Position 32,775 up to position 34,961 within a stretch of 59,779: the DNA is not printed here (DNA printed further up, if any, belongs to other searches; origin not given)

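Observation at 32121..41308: KdsB-like cytidylyltransferase block with unusual redox and hydrolase partners and two unknown large transferase-like proteins around an ABC exporter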

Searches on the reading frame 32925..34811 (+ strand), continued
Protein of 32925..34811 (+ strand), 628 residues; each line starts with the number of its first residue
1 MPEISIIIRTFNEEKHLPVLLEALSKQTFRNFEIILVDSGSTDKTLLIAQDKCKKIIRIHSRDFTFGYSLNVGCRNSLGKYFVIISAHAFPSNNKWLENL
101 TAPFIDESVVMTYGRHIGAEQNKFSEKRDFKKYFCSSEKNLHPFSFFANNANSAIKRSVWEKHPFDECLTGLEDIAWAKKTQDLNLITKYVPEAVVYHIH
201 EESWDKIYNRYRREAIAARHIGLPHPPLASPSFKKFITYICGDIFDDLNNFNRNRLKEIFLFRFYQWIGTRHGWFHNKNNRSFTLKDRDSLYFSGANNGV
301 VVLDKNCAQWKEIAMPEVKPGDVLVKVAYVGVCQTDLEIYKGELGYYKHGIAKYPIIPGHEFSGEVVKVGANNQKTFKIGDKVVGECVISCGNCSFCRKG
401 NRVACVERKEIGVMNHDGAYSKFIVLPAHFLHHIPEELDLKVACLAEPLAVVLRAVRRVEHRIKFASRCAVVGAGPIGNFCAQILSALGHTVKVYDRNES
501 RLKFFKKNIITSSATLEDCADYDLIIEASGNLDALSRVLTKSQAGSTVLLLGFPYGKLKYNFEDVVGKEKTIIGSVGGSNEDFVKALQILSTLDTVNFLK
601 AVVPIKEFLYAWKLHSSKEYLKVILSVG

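Call 14: find_encoding_contigs(protein=P0118, flank=10000, max_places=3)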
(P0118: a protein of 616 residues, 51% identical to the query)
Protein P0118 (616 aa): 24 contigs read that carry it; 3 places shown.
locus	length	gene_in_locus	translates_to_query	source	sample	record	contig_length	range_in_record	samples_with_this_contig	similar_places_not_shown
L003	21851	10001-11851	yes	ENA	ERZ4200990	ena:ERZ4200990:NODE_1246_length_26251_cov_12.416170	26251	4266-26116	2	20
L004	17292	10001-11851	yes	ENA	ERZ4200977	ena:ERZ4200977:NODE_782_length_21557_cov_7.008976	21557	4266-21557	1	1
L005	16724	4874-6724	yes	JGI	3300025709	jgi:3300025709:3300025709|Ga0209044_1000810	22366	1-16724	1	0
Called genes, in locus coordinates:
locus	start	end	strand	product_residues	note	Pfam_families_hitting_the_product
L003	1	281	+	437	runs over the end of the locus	-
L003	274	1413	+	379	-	-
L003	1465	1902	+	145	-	PF04138:GtrA_DPMS_TM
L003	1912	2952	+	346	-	PF00534:Glycos_transf_1, PF13692:Glyco_trans_1_4 (weak), PF13524:Glyco_trans_1_2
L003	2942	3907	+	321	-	PF13489:Methyltransf_23, PF13847:Methyltransf_31, PF08241:Methyltransf_11, PF08242:Methyltransf_12, PF13649:Methyltransf_25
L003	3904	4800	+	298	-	PF01636:APH (weak)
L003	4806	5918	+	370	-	PF00534:Glycos_transf_1, PF13692:Glyco_trans_1_4, PF13524:Glyco_trans_1_2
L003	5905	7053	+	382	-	PF01075:Glyco_transf_9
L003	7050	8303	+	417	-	PF08323:Glyco_transf_5 (faint), PF13439:Glyco_transf_4, PF13477:Glyco_trans_4_2, PF13579:Glyco_trans_4_4, PF00534:Glycos_transf_1, PF13692:Glyco_trans_1_4, PF13524:Glyco_trans_1_2 (faint)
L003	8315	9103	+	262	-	PF02348:CTP_transf_3, PF12804:NTP_transf_3 (weak)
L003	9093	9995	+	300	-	-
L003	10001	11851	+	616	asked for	PF00535:Glycos_transf_2, PF13641:Glyco_tranf_2_3, PF03486:HI0933_like (faint), PF08240:ADH_N, PF01488:Shikimate_DH (weak), PF16912:Glu_dehyd_C, PF02737:3HCDH_N (faint), PF00107:ADH_zinc_N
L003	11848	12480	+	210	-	PF04199:Cyclase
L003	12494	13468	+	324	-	PF03807:F420_oxidored (faint), PF00389:2-Hacid_dh, PF02826:2-Hacid_dh_C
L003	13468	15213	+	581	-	-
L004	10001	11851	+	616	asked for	PF00535:Glycos_transf_2, PF13641:Glyco_tranf_2_3, PF03486:HI0933_like (faint), PF08240:ADH_N, PF01488:Shikimate_DH (weak), PF16912:Glu_dehyd_C, PF02737:3HCDH_N (faint), PF00107:ADH_zinc_N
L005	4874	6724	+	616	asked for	PF00535:Glycos_transf_2, PF13641:Glyco_tranf_2_3, PF03486:HI0933_like (faint), PF08240:ADH_N, PF01488:Shikimate_DH (weak), PF16912:Glu_dehyd_C, PF02737:3HCDH_N (faint), PF00107:ADH_zinc_N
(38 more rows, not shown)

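Call 17: search_solved_structures(query=window:32925-34811:+, max_evalue=0.00001)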
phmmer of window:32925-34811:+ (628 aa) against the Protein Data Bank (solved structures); distinct sequences matched with E-value up to 0.00001: 172 (the best 60 are shown).
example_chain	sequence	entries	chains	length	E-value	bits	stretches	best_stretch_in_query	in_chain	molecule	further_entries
1e3j_A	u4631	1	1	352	1.6e-29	105.9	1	298-507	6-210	NADP(H)-DEPENDENT KETOSE REDUCTASE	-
2dq4_A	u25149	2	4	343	9.8e-28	100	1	314-625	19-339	L-threonine 3-dehydrogenase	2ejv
5kia_A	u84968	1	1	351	1e-27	99.9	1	313-588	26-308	L-threonine 3-dehydrogenase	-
2dfv_A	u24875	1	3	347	1.2e-25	93.2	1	308-577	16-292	Probable L-threonine 3-dehydrogenase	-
2d8a_A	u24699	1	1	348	1.2e-25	93.2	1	308-577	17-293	Probable L-threonine 3-dehydrogenase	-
4oh1_A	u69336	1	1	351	2.2e-25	92.3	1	310-626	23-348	L-iditol 2-dehydrogenase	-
4ilk_A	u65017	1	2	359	6.2e-25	90.8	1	310-580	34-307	Starvation sensing protein rspB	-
9u4x_A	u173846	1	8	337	7.1e-25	90.6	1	305-590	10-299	Alcohol dehydrogenase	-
6iqd_A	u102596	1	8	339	9.5e-25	90.2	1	304-589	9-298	Alcohol dehydrogenase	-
4ej6_A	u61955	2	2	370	1e-24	90.1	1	286-575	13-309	Putative zinc-binding dehydrogenase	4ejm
9k8u_A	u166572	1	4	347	3.1e-24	88.5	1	309-503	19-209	alcohol dehydrogenase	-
6isv_A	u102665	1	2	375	2.6e-23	85.4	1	311-588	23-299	Acetophenone reductase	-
8wwd_A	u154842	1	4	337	3.4e-23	85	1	309-583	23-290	Zinc-containing alcohol dehydrogenase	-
1rjw_A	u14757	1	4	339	1.1e-22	83.4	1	305-592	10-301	Alcohol dehydrogenase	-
3gfb_A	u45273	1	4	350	1.2e-22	83.2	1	308-562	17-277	L-threonine 3-dehydrogenase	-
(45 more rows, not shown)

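Call 20: find_encoding_contigs(protein=P0054, flank=10000, max_places=1)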
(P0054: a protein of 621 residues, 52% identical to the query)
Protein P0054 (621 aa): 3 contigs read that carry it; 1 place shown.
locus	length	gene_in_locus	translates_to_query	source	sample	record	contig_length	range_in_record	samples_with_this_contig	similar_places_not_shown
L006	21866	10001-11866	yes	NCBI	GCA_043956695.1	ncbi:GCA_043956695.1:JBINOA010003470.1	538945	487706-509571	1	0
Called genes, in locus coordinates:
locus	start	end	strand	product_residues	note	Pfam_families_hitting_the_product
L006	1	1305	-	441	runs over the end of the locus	PF13580:SIS_2, PF00923:TAL_FSA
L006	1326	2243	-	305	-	PF00288:GHMP_kinases_N, PF08544:GHMP_kinases_C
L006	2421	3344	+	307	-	-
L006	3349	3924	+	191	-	PF00293:NUDIX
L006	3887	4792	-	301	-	PF04321:RmlD_sub_bind, PF01370:Epimerase, PF02719:Polysacc_synt_2 (faint), PF07993:NAD_binding_4 (faint), PF13460:NAD_binding_10, PF01073:3Beta_HSD, PF16363:GDP_Man_Dehyd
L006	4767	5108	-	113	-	PF10066:DUF2304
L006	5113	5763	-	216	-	PF00535:Glycos_transf_2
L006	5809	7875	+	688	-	-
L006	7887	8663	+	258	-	PF02348:CTP_transf_3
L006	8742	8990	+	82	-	PF12728:HTH_17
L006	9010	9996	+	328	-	PF13847:Methyltransf_31 (faint), PF13489:Methyltransf_23, PF08241:Methyltransf_11, PF08242:Methyltransf_12, PF13649:Methyltransf_25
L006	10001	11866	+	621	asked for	PF00535:Glycos_transf_2, PF13641:Glyco_tranf_2_3, PF01488:Shikimate_DH (faint), PF08240:ADH_N, PF01262:AlaDh_PNT_C (weak), PF16912:Glu_dehyd_C, PF00107:ADH_zinc_N, PF02737:3HCDH_N (weak)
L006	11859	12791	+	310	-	PF00389:2-Hacid_dh, PF02826:2-Hacid_dh_C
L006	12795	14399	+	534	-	-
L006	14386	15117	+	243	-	-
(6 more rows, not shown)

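Call 21: find_encoding_contigs(protein=P0095, flank=10000, max_places=1)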
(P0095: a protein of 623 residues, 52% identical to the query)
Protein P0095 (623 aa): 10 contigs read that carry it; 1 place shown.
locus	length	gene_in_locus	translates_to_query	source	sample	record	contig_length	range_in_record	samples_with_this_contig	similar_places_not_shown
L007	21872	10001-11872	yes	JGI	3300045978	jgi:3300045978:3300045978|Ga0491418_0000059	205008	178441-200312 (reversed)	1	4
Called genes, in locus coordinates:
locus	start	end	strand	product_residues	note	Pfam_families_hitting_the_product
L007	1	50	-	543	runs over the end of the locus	PF01464:SLT, PF01476:LysM, PF23473:LysM3_LYK4_5 (faint), PF23577:LysM_RLK (faint), PF01476:LysM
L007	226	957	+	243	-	PF08241:Methyltransf_11 (weak)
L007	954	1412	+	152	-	PF00075:RNase_H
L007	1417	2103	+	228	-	PF00929:RNase_T, PF13482:RNase_H_2 (faint)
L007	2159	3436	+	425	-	PF03721:UDPG_MGDP_dh_N, PF00984:UDPG_MGDP_dh, PF03720:UDPG_MGDP_dh_C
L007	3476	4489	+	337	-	PF00106:adh_short (weak), PF01073:3Beta_HSD, PF01370:Epimerase, PF02719:Polysacc_synt_2, PF04321:RmlD_sub_bind, PF07993:NAD_binding_4 (weak), PF16363:GDP_Man_Dehyd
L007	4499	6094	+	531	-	PF00342:PGI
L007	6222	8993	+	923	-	PF02563:Poly_export, PF10531:SLBB, PF22461:SLBB_2, PF10531:SLBB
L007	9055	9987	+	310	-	PF13807:GNVR (faint), PF02706:Wzz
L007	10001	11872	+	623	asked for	PF00535:Glycos_transf_2, PF13641:Glyco_tranf_2_3, PF08240:ADH_N, PF16912:Glu_dehyd_C, PF00107:ADH_zinc_N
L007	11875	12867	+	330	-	PF13489:Methyltransf_23, PF08241:Methyltransf_11, PF08242:Methyltransf_12, PF13649:Methyltransf_25, PF13847:Methyltransf_31 (faint)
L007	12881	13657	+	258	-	PF02348:CTP_transf_3, PF12804:NTP_transf_3 (weak)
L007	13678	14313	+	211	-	PF04199:Cyclase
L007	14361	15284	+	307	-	PF00389:2-Hacid_dh, PF02826:2-Hacid_dh_C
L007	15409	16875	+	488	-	PF13440:Polysacc_synt_3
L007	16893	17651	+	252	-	PF08241:Methyltransf_11 (weak), PF03269:DUF268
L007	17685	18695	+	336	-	PF05050:Methyltransf_21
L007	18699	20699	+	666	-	-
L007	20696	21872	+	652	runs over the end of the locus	PF16889:Hepar_II_III_N, PF07940:Hepar_II_III_C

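Call 22: find_encoding_contigs(protein=P0026, flank=10000, max_places=1)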
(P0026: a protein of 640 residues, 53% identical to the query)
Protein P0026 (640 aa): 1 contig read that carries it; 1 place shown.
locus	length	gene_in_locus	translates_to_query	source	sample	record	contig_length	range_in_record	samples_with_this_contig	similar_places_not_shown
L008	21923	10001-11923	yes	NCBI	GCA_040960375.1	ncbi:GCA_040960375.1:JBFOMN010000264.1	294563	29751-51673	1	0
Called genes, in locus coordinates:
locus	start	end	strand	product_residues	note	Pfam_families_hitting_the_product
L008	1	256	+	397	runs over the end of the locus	PF13439:Glyco_transf_4, PF13579:Glyco_trans_4_4, PF20706:GT4-conflict, PF00534:Glycos_transf_1, PF13692:Glyco_trans_1_4, PF13524:Glyco_trans_1_2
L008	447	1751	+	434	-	PF13231:PMT_2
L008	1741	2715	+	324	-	-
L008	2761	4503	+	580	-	PF13522:GATase_6, PF13537:GATase_7, PF00733:Asn_synthase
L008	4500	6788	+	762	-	PF13439:Glyco_transf_4, PF13579:Glyco_trans_4_4, PF20706:GT4-conflict, PF00534:Glycos_transf_1, PF13692:Glyco_trans_1_4, PF13439:Glyco_transf_4, PF13579:Glyco_trans_4_4, PF00534:Glycos_transf_1, +2 more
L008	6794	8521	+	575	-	-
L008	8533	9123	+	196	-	-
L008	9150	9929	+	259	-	PF02348:CTP_transf_3, PF12804:NTP_transf_3 (weak)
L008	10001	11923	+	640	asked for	PF00535:Glycos_transf_2, PF13641:Glyco_tranf_2_3, PF08240:ADH_N, PF16912:Glu_dehyd_C, PF00107:ADH_zinc_N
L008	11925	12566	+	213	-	PF04199:Cyclase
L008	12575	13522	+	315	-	PF00389:2-Hacid_dh, PF02826:2-Hacid_dh_C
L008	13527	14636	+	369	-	PF13578:Methyltransf_24 (faint)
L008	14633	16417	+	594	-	PF00664:ABC_membrane, PF00005:ABC_tran, PF02463:SMC_N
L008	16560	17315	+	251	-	PF08241:Methyltransf_11, PF03269:DUF268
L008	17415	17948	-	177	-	-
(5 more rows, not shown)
